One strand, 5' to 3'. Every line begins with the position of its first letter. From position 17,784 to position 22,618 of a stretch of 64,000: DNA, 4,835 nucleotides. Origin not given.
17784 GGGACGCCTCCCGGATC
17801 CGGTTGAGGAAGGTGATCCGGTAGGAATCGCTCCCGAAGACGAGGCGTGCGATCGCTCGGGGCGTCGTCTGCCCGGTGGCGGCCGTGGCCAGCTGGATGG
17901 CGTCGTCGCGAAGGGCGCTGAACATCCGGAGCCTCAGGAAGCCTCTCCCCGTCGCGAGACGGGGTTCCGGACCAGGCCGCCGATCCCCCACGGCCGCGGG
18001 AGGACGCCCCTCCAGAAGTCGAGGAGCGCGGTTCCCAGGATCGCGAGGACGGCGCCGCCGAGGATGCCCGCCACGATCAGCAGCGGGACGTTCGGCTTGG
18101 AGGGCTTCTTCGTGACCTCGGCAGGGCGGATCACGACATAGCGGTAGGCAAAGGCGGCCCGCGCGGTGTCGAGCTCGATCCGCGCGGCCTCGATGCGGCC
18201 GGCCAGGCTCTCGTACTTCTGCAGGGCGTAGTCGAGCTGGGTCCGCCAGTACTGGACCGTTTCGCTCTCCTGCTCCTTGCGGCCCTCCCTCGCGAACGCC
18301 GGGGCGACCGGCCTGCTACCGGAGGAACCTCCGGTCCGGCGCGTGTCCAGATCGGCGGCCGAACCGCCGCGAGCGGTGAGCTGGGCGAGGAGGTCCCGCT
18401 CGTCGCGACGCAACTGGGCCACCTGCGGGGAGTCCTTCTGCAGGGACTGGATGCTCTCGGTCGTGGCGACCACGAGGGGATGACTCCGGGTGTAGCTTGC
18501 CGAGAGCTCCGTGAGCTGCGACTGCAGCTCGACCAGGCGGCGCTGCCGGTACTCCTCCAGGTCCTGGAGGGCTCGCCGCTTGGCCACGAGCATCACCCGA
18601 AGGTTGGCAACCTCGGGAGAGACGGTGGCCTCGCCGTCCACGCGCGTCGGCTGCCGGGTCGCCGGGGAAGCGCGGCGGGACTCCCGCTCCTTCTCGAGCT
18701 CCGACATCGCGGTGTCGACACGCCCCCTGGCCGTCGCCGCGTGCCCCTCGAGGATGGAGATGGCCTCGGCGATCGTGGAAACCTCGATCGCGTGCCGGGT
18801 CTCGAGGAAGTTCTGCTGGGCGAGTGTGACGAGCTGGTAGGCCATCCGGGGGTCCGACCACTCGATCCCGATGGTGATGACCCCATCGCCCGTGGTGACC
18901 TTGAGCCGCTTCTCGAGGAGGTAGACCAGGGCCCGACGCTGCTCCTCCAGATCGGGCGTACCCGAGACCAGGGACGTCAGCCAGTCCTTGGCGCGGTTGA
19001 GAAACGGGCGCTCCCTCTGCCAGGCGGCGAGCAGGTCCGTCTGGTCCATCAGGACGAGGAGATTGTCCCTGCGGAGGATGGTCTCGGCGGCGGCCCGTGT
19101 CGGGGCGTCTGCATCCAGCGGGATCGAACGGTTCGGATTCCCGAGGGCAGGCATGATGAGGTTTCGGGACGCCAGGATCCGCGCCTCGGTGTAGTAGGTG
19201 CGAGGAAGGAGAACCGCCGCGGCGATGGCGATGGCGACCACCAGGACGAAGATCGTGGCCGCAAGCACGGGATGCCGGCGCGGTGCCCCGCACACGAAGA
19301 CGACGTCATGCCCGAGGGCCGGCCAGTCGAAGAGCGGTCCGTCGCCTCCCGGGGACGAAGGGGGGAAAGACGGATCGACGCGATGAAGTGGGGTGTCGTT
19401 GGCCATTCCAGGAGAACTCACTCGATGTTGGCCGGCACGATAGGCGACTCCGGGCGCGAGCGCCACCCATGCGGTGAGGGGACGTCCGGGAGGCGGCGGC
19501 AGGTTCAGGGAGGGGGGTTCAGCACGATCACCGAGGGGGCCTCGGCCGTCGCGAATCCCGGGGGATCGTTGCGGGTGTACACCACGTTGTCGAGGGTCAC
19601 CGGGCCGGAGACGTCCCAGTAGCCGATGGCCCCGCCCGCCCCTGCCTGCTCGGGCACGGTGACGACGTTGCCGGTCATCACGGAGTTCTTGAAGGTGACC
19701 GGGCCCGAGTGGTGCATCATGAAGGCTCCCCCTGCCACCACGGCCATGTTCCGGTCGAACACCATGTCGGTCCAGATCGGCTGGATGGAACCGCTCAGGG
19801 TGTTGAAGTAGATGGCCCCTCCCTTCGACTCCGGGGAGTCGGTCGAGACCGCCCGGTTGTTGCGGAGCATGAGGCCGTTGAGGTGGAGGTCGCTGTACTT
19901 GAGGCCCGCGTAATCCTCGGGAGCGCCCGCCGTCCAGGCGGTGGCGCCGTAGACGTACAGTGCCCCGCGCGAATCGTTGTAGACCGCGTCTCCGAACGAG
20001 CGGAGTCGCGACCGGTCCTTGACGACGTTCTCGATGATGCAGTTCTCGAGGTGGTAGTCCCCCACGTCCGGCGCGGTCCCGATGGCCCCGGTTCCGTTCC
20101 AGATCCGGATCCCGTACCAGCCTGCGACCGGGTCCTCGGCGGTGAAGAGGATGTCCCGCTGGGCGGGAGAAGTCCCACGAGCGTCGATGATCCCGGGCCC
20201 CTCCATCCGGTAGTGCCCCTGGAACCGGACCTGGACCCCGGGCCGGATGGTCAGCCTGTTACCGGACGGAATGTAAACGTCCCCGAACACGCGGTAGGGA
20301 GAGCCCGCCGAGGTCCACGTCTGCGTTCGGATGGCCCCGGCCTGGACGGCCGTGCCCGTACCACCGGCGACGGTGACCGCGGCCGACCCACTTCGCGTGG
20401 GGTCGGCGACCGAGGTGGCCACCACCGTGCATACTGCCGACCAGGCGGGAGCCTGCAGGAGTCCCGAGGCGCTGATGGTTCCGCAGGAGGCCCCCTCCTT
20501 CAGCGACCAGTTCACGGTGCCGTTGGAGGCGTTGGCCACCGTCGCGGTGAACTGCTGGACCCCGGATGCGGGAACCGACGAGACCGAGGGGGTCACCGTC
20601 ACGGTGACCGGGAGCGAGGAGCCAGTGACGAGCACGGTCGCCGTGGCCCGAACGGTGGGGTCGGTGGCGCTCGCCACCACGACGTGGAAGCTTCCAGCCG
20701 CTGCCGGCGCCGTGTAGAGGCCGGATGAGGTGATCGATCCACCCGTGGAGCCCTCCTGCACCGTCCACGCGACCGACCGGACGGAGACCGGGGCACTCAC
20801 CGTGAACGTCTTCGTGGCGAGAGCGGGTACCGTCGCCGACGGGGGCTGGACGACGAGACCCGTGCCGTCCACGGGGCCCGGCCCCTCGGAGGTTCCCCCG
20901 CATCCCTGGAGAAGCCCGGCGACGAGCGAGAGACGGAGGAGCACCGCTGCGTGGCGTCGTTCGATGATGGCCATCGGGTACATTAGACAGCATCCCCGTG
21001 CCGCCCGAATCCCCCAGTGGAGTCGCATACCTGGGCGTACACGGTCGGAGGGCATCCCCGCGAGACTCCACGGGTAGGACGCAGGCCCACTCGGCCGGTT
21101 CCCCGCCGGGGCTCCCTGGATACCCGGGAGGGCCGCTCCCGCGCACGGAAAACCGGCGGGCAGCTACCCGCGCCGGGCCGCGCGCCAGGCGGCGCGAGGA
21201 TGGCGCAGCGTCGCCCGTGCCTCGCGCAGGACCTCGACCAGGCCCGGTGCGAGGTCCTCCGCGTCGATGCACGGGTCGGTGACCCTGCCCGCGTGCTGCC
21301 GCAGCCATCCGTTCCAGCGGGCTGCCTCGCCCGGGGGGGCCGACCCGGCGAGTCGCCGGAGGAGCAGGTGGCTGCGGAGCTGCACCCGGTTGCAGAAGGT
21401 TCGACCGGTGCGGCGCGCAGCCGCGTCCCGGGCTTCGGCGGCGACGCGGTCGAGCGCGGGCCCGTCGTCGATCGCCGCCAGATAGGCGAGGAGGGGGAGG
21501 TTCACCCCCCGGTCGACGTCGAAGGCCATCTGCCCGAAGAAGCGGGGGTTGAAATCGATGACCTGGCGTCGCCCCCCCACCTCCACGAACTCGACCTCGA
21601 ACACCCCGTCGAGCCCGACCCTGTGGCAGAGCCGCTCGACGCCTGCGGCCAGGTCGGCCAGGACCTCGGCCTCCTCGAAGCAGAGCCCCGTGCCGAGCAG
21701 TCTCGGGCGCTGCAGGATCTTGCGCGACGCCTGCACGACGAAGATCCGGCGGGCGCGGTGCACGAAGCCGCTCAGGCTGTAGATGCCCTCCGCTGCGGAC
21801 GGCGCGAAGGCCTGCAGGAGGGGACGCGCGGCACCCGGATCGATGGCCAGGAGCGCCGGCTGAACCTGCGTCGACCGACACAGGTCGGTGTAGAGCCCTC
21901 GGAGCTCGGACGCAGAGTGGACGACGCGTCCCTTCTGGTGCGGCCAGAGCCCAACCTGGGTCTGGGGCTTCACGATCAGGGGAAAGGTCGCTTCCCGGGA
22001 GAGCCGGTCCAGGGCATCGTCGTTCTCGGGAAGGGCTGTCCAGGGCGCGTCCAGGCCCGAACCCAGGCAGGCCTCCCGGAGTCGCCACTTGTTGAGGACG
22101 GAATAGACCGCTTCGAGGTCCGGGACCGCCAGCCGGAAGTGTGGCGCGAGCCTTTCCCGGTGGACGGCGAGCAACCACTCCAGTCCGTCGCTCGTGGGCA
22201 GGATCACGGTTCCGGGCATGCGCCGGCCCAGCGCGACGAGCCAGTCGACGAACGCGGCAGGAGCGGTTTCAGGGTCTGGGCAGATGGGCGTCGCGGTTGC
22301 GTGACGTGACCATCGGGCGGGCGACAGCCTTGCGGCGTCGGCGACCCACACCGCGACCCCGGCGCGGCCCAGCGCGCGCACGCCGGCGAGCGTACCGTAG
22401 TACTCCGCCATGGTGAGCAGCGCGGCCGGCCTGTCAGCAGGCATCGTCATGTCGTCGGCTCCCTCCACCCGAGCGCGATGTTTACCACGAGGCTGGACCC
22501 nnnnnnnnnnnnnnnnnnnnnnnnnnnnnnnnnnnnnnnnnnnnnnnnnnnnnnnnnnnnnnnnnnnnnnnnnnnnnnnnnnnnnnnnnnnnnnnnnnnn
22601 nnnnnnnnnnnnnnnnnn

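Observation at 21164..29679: Amide-forming / amine-generating cassette resembling the unexplained accessory set of exosortase-type EPS loci, but with no exosortase visible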

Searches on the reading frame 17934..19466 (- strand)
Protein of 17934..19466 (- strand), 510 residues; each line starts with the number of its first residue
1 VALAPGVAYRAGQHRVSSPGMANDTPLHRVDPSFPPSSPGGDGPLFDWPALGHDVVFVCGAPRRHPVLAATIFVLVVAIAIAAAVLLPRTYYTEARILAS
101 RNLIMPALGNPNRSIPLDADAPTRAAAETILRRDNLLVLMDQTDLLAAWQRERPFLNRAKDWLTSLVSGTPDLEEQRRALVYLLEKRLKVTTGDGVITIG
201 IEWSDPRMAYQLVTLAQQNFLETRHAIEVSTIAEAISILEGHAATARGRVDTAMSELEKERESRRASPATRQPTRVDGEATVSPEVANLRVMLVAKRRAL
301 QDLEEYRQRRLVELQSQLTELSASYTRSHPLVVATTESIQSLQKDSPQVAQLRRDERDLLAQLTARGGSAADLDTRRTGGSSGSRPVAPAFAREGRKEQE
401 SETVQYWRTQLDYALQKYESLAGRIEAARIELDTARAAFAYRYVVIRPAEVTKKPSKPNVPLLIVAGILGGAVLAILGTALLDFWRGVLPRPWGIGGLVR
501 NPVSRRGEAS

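Call 8: search_protein_families(library=pfam, proteins=[window:17934-19466:-], max_evalue=0.001)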
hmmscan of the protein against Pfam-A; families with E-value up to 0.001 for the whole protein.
window:17934-19466:- (510 aa): 0 families

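Call 46: search_protein_families(library=ncbifam, proteins=[window:17934-19466:-], max_evalue=0.001)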
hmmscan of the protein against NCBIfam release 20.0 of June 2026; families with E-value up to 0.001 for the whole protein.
window:17934-19466:- (510 aa): 3 families
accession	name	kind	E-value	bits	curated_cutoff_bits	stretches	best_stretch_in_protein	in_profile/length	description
NF041864.1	EpsV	equivalog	1.7e-94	317.1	800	1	45-503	12-477/484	PCP family exopolysaccharide biosynthesis protein EpsV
TIGR03007.1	pepcterm_ChnLen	equivalog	7.3e-22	77.2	278.85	1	174-476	99-429/498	XrtA system polysaccharide chain length determinant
TIGR03017.1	EpsF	equivalog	7.7e-07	28.2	422.75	1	309-485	261-421/444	chain length determinant protein EpsF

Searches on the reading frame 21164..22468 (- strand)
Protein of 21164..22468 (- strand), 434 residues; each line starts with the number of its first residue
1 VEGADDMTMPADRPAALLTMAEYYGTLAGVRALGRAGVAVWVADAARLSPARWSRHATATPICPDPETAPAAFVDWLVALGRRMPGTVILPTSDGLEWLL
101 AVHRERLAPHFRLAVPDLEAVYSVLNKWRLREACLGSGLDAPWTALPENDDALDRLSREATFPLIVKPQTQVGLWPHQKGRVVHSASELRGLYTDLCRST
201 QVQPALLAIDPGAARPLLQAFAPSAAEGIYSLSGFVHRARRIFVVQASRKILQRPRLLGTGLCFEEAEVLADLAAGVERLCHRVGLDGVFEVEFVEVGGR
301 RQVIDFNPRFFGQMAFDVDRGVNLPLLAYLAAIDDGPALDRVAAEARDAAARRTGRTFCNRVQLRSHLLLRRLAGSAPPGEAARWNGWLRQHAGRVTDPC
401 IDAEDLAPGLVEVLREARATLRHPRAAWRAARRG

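Call 6: search_protein_families(library=pfam, proteins=[window:21164-22468:-], max_evalue=0.01)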
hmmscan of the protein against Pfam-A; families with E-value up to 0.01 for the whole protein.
window:21164-22468:- (434 aa): 1 family
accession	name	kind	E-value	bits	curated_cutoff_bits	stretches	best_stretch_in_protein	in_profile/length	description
PF15632.11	ATPgrasp_Ter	-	9.4e-05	22.6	29.1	1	271-338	47-113/131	ATP-grasp in the biosynthetic pathway with Ter operon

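Call 7: search_protein_families(library=ncbifam, proteins=[window:21164-22468:-], max_evalue=0.01)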
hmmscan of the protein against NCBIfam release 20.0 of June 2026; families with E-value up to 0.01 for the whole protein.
window:21164-22468:- (434 aa): 5 families
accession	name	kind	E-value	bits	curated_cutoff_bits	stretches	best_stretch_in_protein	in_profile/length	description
NF009404.0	PRK12767.1-3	equivalog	1.7e-11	43.6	316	1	32-326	21-300/344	carbamoyl phosphate synthase-like protein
NF005315.0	PRK06849.1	equivalog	1.6e-10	40.6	406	1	17-168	8-159/389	hypothetical protein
NF009402.0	PRK12767.1-1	equivalog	3.6e-06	26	218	1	38-172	30-159/329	carbamoyl phosphate synthase-like protein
NF009406.0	PRK12767.1-5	equivalog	4.1e-05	22.8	271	0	275-326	236-287/327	carbamoyl phosphate synthase-like protein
NF002563.0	PRK02186.1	subfamily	0.0015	16.9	625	1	113-314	94-281/890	argininosuccinate lyase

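Call 19: search_protein_families(library=padloc, proteins=[window:21164-22468:-], max_evalue=0.01)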
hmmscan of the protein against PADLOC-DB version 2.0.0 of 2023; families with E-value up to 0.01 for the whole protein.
window:21164-22468:- (434 aa): 0 families

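Call 29: search_solved_structures(query=window:21164-22468:-, max_evalue=0.1)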
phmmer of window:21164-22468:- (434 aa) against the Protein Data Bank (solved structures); distinct sequences matched with E-value up to 0.1: 1.
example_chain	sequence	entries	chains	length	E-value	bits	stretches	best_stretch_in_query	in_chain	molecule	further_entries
2pn1_A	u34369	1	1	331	0.0069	18.5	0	272-329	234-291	Carbamoylphosphate synthase large subunit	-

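Call 51: search_solved_structures(query=A2, max_evalue=0.01)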
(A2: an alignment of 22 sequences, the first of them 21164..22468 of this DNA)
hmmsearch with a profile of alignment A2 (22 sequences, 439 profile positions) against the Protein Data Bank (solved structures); distinct sequences matched with E-value up to 0.01: 48.
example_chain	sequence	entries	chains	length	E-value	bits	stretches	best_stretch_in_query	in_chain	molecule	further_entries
1bxr_A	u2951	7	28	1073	8.8e-12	47.6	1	103-177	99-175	CARBAMOYL-PHOSPHATE SYNTHASE | CARBAMOYL PHOSPHATE SYNTHETASE: LARGE SUBUNIT | CARBAMOYL PHOSPHATE SYNTHETASE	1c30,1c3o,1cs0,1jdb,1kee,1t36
1ce8_A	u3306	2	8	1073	9.1e-12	47.6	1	104-177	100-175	PROTEIN (CARBAMOYL-PHOSPHATE SYNTHASE) | carbamoyl phosphate synthetase large chain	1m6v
2pn1_A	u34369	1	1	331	4e-11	45.5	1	66-195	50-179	Carbamoylphosphate synthase large subunit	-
1a9x_A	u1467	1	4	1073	3.1e-10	42.5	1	104-177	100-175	CARBAMOYL PHOSPHATE SYNTHETASE (LARGE CHAIN)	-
4rcn_A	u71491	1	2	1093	2.6e-08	36.2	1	274-329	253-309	long-chain acyl-CoA carboxylase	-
2c00_A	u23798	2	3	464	2.7e-08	36.1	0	105-171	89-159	BIOTIN CARBOXYLASE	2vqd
8hz4_A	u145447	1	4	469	8e-06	28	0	21-202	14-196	Biotin carboxylase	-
6khr_A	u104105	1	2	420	1.3e-05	27.3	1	118-207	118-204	Formate-dependent phosphoribosylglycinamide formyltransferase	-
9yx0_D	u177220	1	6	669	1.4e-05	27.2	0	20-193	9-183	biotin carboxylase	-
2dzd_A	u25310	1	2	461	1.6e-05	27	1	273-314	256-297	pyruvate carboxylase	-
7kc7_A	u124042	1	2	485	1.8e-05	26.8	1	34-200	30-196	2-oxoglutarate carboxylase small subunit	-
3k5h_A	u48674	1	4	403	1.9e-05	26.7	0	118-197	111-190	Phosphoribosyl-aminoimidazole carboxylase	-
3k5i_A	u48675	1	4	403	1.9e-05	26.7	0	118-197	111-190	Phosphoribosyl-aminoimidazole carboxylase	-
3vpd_A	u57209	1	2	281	2e-05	26.7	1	123-177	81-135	Ribosomal protein S6 modification protein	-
1ulz_A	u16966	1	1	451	2.1e-05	26.6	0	29-203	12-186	pyruvate carboxylase n-terminal domain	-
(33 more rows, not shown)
